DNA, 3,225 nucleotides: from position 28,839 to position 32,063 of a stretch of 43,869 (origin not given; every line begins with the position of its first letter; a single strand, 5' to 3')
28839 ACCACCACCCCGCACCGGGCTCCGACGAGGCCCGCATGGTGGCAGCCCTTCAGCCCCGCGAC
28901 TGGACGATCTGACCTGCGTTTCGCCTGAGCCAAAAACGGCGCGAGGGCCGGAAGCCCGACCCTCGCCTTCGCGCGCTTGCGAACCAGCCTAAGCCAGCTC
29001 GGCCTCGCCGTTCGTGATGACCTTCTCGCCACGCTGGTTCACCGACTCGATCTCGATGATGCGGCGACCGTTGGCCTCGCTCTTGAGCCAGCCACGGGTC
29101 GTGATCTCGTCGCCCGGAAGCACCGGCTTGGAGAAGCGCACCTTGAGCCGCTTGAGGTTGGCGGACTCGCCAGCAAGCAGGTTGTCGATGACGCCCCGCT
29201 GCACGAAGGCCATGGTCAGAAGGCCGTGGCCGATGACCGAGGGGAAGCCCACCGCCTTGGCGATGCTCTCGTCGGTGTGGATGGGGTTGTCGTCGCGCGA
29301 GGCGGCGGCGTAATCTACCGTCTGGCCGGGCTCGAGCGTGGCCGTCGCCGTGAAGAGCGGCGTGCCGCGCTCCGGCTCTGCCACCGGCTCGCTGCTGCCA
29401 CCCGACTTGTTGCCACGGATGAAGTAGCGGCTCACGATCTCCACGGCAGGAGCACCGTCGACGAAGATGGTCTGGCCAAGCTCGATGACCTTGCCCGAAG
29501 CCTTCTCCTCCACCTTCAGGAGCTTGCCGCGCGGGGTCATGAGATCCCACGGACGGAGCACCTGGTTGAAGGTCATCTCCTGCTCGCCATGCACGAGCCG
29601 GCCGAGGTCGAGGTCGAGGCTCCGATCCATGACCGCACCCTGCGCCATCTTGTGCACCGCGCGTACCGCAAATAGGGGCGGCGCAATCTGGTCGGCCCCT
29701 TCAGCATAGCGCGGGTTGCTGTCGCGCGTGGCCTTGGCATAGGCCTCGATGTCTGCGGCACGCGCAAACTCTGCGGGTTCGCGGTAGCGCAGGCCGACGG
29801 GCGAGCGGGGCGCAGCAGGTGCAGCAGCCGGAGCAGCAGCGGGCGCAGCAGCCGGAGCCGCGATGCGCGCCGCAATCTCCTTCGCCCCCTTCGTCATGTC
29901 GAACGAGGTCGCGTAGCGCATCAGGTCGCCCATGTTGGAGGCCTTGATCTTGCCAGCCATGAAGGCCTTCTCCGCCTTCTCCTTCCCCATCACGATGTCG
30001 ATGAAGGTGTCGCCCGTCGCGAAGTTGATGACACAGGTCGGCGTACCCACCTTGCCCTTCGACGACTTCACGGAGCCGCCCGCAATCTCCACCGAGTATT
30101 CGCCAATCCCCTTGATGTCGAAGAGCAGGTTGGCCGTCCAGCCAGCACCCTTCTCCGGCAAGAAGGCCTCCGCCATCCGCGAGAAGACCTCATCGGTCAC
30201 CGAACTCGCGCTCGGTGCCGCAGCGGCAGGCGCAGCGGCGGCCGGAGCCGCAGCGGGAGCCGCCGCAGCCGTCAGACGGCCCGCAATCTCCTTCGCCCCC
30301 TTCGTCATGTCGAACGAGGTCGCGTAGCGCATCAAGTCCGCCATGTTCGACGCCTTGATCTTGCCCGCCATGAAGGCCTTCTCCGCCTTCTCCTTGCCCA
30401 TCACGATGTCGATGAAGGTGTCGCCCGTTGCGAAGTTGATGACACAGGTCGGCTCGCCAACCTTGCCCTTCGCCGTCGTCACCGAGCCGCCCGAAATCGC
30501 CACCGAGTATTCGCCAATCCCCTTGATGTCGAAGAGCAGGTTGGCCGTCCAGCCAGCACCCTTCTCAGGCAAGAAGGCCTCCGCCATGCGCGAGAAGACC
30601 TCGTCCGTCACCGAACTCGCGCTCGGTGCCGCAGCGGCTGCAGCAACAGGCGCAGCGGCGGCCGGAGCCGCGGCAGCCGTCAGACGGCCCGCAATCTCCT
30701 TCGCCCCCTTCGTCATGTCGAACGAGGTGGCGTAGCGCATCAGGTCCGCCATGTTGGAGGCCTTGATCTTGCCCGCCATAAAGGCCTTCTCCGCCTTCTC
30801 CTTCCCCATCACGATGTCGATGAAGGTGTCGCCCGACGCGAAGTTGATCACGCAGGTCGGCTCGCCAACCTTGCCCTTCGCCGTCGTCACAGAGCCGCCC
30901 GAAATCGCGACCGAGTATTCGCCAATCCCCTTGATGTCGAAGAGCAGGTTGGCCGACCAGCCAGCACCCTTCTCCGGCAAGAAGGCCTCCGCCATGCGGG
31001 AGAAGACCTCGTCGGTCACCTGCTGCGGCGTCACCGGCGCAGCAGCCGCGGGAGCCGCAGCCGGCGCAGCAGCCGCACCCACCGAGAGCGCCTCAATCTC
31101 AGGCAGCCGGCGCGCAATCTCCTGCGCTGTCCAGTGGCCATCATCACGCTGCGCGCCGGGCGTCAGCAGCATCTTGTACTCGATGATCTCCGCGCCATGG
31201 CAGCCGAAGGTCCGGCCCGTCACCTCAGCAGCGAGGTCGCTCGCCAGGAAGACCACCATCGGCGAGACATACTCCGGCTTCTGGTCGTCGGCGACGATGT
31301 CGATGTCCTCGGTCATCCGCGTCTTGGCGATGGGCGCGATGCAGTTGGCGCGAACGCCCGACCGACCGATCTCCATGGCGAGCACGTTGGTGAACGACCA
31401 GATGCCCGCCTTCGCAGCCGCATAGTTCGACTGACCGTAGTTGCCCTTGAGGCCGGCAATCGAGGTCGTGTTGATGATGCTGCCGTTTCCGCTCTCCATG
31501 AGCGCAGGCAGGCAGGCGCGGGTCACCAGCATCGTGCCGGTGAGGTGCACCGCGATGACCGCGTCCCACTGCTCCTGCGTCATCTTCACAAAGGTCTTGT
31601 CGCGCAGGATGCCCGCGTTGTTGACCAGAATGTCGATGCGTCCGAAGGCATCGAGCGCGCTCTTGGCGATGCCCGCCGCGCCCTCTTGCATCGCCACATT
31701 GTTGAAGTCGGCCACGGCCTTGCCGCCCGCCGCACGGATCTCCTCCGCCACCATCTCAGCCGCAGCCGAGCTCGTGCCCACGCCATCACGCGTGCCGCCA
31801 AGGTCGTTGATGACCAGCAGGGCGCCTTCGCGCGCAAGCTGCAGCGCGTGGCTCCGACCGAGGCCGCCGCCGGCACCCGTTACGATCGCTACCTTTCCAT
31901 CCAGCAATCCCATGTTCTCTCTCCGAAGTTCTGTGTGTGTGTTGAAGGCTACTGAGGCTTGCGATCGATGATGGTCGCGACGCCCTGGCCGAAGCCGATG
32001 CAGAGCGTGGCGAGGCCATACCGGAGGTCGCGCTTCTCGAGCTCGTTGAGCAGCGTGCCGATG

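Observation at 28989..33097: Peroxisome-style (MFE-2/SCPx-like) beta-oxidation pair: thiolase plus an SDR-(SCP2)x3-hydratase-2 megaprotein with permuted domain order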

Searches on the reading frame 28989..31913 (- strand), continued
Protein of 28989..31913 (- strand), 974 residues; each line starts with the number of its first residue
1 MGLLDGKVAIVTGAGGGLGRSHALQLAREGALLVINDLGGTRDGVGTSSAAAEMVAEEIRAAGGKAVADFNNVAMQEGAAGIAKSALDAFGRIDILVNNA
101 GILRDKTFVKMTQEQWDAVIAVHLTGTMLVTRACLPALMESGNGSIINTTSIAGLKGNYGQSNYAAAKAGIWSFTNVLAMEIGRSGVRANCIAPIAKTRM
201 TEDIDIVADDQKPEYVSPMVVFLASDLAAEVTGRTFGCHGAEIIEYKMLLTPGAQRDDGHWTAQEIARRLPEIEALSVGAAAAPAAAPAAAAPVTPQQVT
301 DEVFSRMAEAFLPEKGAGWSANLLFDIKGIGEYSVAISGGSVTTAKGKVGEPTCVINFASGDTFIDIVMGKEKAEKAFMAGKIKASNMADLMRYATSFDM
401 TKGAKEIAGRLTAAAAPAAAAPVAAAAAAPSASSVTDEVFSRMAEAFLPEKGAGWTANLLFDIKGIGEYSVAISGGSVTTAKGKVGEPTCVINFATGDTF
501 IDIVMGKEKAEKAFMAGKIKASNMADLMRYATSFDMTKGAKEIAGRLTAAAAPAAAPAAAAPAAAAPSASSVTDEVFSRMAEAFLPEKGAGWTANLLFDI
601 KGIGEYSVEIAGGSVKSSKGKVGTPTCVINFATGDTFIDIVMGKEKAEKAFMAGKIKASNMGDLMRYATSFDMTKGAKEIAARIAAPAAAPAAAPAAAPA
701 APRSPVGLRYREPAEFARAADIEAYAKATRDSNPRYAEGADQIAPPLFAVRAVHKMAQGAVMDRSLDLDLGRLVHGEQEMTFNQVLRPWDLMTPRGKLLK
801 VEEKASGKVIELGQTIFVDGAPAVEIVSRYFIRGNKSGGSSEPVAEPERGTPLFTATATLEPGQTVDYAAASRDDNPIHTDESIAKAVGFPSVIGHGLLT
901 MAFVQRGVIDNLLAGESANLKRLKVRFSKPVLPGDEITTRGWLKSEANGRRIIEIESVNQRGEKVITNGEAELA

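Call 56: fold_search(model_id=the predicted structure, library=pdb)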
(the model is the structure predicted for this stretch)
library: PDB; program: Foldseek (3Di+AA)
matches with E <= 10: 2000; with E <= 0.001: 1957
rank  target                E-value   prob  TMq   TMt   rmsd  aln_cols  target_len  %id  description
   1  3oml                  5.4e-34  1.00  0.23  0.42  19.1       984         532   19  Structure of full-length peroxisomal multifunctional enzyme type 2 from Drosophila melanogaster (released 2011-03-09)
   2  1gz6_A                4.1e-25  1.00  0.24  0.76  12.1       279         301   43  (3R)-HYDROXYACYL-COA DEHYDROGENASE FRAGMENT OF RAT PEROXISOMAL MULTIFUNCTIONAL ENZYME TYPE 2 (released 2003-01-24)
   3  1zbq_A                1.1e-24  1.00  0.24  0.76  12.0       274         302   44  Crystal Structure Of Human 17-Beta-Hydroxysteroid Dehydrogenase Type 4 In Complex With NAD (released 2005-04-26)
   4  3qlj_C                2.3e-24  1.00  0.24  0.77  11.8       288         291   47  Crystal structure of a short chain dehydrogenase from Mycobacterium avium (released 2011-02-16)
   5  3qlj_A                3.1e-24  1.00  0.24  0.76  11.8       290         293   47  Crystal structure of a short chain dehydrogenase from Mycobacterium avium (released 2011-02-16)
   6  3qlj_E                3.3e-24  1.00  0.24  0.77  11.7       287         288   47  Crystal structure of a short chain dehydrogenase from Mycobacterium avium (released 2011-02-16)
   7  3qlj_D                4.1e-24  1.00  0.24  0.76  11.8       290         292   47  Crystal structure of a short chain dehydrogenase from Mycobacterium avium (released 2011-02-16)
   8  3qlj_F                1.2e-23  1.00  0.23  0.78  12.0       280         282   46  Crystal structure of a short chain dehydrogenase from Mycobacterium avium (released 2011-02-16)
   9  3qlj_B                1.4e-23  1.00  0.24  0.78  11.7       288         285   46  Crystal structure of a short chain dehydrogenase from Mycobacterium avium (released 2011-02-16)
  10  7ulh_A                2.6e-23  1.00  0.23  0.76  12.5       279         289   40  Crystal Structure of a Short chain dehydrogenase from Mycobacterium avium 104 (released 2022-04-13)
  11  1gz6_C                4.1e-23  1.00  0.23  0.77  12.3       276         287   42  (3R)-HYDROXYACYL-COA DEHYDROGENASE FRAGMENT OF RAT PEROXISOMAL MULTIFUNCTIONAL ENZYME TYPE 2 (released 2003-01-24)
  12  7ulh_E                9.0e-23  1.00  0.23  0.79  12.1       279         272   39  Crystal Structure of a Short chain dehydrogenase from Mycobacterium avium 104 (released 2022-04-13)
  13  7ulh_F                9.0e-23  1.00  0.23  0.77  12.2       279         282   38  Crystal Structure of a Short chain dehydrogenase from Mycobacterium avium 104 (released 2022-04-13)
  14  1gz6_B                1.0e-22  1.00  0.22  0.77  12.3       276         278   40  (3R)-HYDROXYACYL-COA DEHYDROGENASE FRAGMENT OF RAT PEROXISOMAL MULTIFUNCTIONAL ENZYME TYPE 2 (released 2003-01-24)
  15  7ulh_G                1.1e-22  1.00  0.23  0.75  12.4       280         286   39  Crystal Structure of a Short chain dehydrogenase from Mycobacterium avium 104 (released 2022-04-13)
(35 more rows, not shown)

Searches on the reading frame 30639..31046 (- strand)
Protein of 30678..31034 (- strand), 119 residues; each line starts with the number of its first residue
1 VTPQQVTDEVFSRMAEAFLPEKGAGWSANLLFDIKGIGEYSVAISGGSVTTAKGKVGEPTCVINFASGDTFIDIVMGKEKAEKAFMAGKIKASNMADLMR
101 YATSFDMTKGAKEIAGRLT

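Call 15: search_solved_structures(query=window:30678-31034:-, max_evalue=1, show_alignments=2)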
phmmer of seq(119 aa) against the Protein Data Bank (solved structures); distinct sequences matched with E-value up to 1: 15.
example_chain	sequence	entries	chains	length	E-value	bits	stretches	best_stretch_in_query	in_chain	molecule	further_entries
1ikt_A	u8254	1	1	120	0.015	18.6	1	41-94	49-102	ESTRADIOL 17 BETA-DEHYDROGENASE 4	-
8af3_A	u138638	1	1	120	0.016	18.6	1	41-94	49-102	Enoyl-CoA hydratase 2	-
8af2_A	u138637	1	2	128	0.017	18.5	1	41-94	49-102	Enoyl-CoA hydratase 2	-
4uei_A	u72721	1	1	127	0.019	18.3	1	49-100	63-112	STEROL CARRIER PROTEIN 2/3-OXOACYL-COA THIOLASE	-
3cnu_A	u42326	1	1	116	0.028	17.8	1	20-103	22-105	Predicted coding region AF_1534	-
3bn8_A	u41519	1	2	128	0.032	17.6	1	20-103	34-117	Putative sterol carrier protein 2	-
6z1w_A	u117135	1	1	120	0.047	17.1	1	41-94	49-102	Peroxisomal multifunctional enzyme type 2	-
6z1x_A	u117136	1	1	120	0.079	16.3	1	41-94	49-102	Peroxisomal multifunctional enzyme type 2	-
4jgx_A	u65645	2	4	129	0.13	15.7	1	66-101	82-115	Fatty acid-binding protein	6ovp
1qnd_A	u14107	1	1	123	0.23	14.9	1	47-99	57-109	NONSPECIFIC LIPID-TRANSFER PROTEIN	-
2c0l_B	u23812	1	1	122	0.23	14.9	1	47-99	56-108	NONSPECIFIC LIPID-TRANSFER PROTEIN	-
3q9l_A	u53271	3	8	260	0.26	14.7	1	35-81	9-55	Septum site-determining protein minD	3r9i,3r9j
8jyz_B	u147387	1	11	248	0.27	14.6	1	20-53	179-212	Gasdermin-like protein rcd-1-2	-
1c44_A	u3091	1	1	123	0.52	13.7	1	45-99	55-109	PROTEIN (STEROL CARRIER PROTEIN 2)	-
4lvc_A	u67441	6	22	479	0.7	13.3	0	6-41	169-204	S-adenosyl-L-homocysteine hydrolase (SAHase) | Adenosylhomocysteinase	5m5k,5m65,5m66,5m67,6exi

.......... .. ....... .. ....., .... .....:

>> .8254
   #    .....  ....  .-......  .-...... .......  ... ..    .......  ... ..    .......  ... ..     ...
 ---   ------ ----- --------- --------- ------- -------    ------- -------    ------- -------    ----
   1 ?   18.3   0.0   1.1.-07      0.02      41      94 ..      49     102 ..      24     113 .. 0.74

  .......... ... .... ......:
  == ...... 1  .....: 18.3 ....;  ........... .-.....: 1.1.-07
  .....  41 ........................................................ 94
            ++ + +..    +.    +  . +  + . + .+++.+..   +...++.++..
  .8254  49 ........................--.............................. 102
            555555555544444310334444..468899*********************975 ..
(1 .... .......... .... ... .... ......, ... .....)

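Call 60: search_solved_structures(query=A2, max_evalue=0.01)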
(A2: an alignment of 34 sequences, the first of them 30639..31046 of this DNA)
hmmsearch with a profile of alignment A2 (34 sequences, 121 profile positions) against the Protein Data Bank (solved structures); distinct sequences matched with E-value up to 0.01: 14.
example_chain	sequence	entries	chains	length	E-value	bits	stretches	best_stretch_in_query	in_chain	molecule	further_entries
1qnd_A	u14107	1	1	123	1.2e-11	47.8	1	27-100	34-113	NONSPECIFIC LIPID-TRANSFER PROTEIN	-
2c0l_B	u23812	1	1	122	1.2e-11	47.8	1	27-100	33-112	NONSPECIFIC LIPID-TRANSFER PROTEIN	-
1c44_A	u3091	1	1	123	2.2e-11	46.9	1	27-100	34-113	PROTEIN (STEROL CARRIER PROTEIN 2)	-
1ikt_A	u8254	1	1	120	6.4e-10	42.2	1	18-90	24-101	ESTRADIOL 17 BETA-DEHYDROGENASE 4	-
8af3_A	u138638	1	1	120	7.8e-10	42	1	18-90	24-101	Enoyl-CoA hydratase 2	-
8af2_A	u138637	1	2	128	8.3e-10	41.9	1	18-90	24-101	Enoyl-CoA hydratase 2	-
6z1x_A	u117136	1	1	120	1.8e-09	40.8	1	18-90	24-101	Peroxisomal multifunctional enzyme type 2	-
6z1w_A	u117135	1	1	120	4.6e-09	39.5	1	18-89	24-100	Peroxisomal multifunctional enzyme type 2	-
3cnu_A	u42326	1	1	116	9.5e-09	38.4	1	19-100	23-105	Predicted coding region AF_1534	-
4uei_A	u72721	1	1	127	1.5e-08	37.8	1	36-101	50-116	STEROL CARRIER PROTEIN 2/3-OXOACYL-COA THIOLASE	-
3bn8_A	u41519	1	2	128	1e-07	35.1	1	19-100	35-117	Putative sterol carrier protein 2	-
4jgx_A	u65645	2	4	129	0.00015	24.9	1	17-89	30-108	Fatty acid-binding protein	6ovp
4pdx_A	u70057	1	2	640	0.0032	20.6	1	5-86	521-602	Putative alkyl/aryl-sulfatase YjcS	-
7tl5_A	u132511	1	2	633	0.0039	20.3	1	9-103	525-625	Lactamase_B domain-containing protein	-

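Call 65: predict_structure(alignment_id=A2)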
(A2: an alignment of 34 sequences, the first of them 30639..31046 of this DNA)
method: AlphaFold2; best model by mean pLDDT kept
length: 136 residues; sequences in the alignment: 34
mean_pLDDT: 89.0   pTM: 0.75
mean pLDDT of the five models: 89.0, 88.7, 85.9, 84.4, 83.6
residues with pLDDT >= 90: 96; 70-90: 29; 50-70: 11; < 50: 0
segments of 3 or more residues with pLDDT < 50: none
pLDDT, mean of each block of 10 residues (from residue 1): 82 92 92 97 95 95 96 92 92 96 93 81 68 68
secondary structure, 60 per line:
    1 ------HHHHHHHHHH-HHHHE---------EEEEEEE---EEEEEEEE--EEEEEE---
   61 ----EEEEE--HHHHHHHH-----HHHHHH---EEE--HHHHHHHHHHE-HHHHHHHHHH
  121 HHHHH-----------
elements in order: H7-16 H18-21 E32-38 E42-49 E52-57 E65-69 H72-79 H85-90 E94-96 H99-108 H111-125

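Call 67: fold_search(model_id=the predicted structure, library=pdb)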
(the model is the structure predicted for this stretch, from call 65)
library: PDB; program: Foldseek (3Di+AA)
matches with E <= 10: 501; with E <= 0.001: 41
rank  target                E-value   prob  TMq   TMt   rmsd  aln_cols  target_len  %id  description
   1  7tl5_A                1.0e-07  1.00  0.66  0.16   3.3       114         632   24  Crystal structure of putative hydrolase yjcS from Klebsiella pneumoniae. (released 2022-02-02)
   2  2cfu                  6.7e-07  1.00  0.64  0.15   6.6       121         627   12  Crystal structure of SdsA1, an alkylsulfatase from Pseudomonas aeruginosa, in complex with 1-decane-sulfonic-acid. (released 2006-04-26)
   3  3cnu                  9.7e-07  1.00  0.55  0.66   4.6       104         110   22  Crystal structure of the predicted coding region AF_1534 from Archaeoglobus fulgidus (released 2008-04-15)
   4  4nur_A                1.2e-06  1.00  0.64  0.15   5.0       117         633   15  Crystal structure of thermostable alkylsulfatase SdsAP from Pseudomonas sp. S9 (released 2014-12-10)
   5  2yhe_B                1.6e-06  1.00  0.64  0.15   2.5       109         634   16  Structure determination of the stereoselective inverting sec- alkylsulfatase Pisa1 from Pseudomonas sp. (released 2012-05-16)
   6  3bn8_A                1.7e-06  1.00  0.61  0.70   4.0       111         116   20  Crystal structure of a putative sterol carrier protein type 2 (af1534) from archaeoglobus fulgidus dsm 4304 at 2.11 A  (released 2007-12-25)
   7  3bn8_B                1.9e-06  1.00  0.56  0.67   4.7       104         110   20  Crystal structure of a putative sterol carrier protein type 2 (af1534) from archaeoglobus fulgidus dsm 4304 at 2.11 A  (released 2007-12-25)
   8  4pdx_A                2.6e-06  1.00  0.60  0.15   2.6       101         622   19  Crystal structure of Escherchia coli uncharacterized protein YjcS (released 2015-04-29)
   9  4av7_A                3.4e-06  1.00  0.66  0.15   2.1       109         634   17  Structure determination of the double mutant S233Y F250G from the sec- alkyl sulfatase PisA1 (released 2012-12-05)
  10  2cg2                  3.6e-06  1.00  0.64  0.15   5.3       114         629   12  Crystal structure of SdsA1, an alkylsulfatase from Pseudomonas aeruginosa, in complex with sulfate (released 2006-04-26)
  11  2yhe_A                4.6e-06  1.00  0.64  0.15   2.5       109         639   16  Structure determination of the stereoselective inverting sec- alkylsulfatase Pisa1 from Pseudomonas sp. (released 2012-05-16)
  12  4axh_A                4.9e-06  1.00  0.67  0.15   2.0       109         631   17  Structure and mechanism of the first inverting alkylsulfatase specific for secondary alkylsulfatases (released 2012-12-05)
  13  4pdx_B                5.2e-06  1.00  0.59  0.15   2.6       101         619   19  Crystal structure of Escherchia coli uncharacterized protein YjcS (released 2015-04-29)
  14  4av7_B                5.9e-06  1.00  0.66  0.15   2.1       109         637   17  Structure determination of the double mutant S233Y F250G from the sec- alkyl sulfatase PisA1 (released 2012-12-05)
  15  2cfz                  5.9e-06  1.00  0.63  0.15   6.3       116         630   14  Crystal structure of SdsA1, an alkylsulfatase from Pseudomonas aeruginosa, in complex with 1-dodecanol (released 2006-04-26)
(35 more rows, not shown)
